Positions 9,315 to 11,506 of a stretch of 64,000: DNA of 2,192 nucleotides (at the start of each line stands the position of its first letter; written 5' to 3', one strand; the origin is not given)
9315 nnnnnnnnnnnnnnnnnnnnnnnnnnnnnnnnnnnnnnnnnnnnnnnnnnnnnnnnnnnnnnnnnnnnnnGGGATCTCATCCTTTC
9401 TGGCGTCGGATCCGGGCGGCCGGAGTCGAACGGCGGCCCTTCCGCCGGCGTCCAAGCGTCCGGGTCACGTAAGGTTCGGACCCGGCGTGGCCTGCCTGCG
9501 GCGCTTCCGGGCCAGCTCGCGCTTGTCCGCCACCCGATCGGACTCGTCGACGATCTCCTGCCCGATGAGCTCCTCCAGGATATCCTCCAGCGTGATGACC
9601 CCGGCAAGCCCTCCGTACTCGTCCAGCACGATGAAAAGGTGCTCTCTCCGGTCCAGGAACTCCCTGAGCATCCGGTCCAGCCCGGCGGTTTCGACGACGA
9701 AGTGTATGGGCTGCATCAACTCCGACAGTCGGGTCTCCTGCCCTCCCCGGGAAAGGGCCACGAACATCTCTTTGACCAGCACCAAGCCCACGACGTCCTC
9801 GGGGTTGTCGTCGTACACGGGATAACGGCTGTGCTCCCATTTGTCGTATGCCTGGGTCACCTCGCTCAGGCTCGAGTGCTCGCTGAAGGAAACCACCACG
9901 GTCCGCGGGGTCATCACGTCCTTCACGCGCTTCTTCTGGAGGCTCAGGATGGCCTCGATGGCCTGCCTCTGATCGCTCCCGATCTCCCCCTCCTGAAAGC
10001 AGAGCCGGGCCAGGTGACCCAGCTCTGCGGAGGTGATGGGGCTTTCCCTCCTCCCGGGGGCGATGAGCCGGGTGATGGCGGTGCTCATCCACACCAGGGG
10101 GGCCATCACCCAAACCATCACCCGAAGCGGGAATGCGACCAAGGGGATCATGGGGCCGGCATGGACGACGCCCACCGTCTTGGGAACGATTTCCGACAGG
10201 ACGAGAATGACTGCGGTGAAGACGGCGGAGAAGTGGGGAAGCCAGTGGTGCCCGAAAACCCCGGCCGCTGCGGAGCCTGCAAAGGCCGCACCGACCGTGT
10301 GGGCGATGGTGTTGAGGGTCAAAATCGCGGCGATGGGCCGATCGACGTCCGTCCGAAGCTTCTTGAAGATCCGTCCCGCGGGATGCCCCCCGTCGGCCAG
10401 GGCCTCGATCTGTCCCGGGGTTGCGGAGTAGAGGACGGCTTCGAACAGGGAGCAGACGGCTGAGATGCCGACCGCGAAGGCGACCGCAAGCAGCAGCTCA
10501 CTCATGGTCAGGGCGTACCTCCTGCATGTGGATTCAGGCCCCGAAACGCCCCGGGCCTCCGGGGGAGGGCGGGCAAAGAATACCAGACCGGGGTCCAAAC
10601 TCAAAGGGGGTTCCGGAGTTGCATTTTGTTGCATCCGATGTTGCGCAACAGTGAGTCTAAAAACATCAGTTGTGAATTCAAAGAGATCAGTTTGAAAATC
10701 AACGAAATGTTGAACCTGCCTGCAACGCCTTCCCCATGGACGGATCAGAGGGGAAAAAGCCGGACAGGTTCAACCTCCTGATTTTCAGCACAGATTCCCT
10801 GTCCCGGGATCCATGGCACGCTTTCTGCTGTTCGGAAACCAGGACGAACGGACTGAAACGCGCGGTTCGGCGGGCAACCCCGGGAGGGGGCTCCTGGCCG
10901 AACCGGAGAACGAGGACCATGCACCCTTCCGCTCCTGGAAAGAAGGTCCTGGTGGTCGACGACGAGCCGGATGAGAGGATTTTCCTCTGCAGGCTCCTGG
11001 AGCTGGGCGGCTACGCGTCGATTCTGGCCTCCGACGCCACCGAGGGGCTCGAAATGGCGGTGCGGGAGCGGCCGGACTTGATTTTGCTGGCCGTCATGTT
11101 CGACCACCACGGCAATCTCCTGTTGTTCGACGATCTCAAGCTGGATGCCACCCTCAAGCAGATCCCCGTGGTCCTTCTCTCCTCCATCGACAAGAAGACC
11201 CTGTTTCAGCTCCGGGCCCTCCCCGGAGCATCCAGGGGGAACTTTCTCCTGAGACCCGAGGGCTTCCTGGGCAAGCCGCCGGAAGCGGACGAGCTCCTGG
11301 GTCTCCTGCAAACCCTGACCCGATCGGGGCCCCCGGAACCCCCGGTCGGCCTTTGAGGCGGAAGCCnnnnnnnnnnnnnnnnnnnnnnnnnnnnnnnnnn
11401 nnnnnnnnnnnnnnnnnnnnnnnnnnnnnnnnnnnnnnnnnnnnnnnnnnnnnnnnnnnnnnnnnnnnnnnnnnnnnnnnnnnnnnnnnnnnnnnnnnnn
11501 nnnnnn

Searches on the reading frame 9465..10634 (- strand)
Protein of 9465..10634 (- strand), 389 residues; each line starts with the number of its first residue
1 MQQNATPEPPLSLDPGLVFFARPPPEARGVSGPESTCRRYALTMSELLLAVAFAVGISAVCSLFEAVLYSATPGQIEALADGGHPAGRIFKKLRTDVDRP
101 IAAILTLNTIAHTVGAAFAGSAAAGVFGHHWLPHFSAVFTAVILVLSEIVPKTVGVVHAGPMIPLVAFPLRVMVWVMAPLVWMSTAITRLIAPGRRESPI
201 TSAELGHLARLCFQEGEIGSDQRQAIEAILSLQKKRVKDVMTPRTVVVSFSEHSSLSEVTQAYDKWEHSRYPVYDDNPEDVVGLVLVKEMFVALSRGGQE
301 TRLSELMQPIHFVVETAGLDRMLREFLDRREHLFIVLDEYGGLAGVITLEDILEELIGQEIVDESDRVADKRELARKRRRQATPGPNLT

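Call 26: search_protein_families(library=pfam, proteins=[window:9465-10634:-], max_evalue=0.001)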
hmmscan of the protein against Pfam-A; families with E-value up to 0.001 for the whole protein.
window:9465-10634:- (389 aa): 2 families
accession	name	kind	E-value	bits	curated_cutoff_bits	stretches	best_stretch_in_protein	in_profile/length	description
PF01595.25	CNNM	-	7.4e-30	104.4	28.4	1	51-221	3-180/181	Cyclin M transmembrane N-terminal domain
PF00571.33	CBS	-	7.4e-14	52.3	24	2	305-357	3-56/57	CBS domain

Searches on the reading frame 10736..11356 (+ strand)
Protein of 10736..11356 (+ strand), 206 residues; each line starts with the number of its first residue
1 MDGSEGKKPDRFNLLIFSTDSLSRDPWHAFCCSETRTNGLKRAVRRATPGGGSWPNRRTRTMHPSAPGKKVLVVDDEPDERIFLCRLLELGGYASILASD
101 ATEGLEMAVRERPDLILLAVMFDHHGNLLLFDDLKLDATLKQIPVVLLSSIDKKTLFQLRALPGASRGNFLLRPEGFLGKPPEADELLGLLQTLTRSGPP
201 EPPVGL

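Call 26: search_protein_families(library=pfam, proteins=[window:10736-11356:+], max_evalue=0.001)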
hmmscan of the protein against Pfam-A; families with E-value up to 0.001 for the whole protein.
window:10736-11356:+ (206 aa): 1 family
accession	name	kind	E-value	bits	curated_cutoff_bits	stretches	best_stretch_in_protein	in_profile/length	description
PF00072.30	Response_reg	-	2e-07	31.6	30.2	1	71-156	1-84/111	Response regulator receiver domain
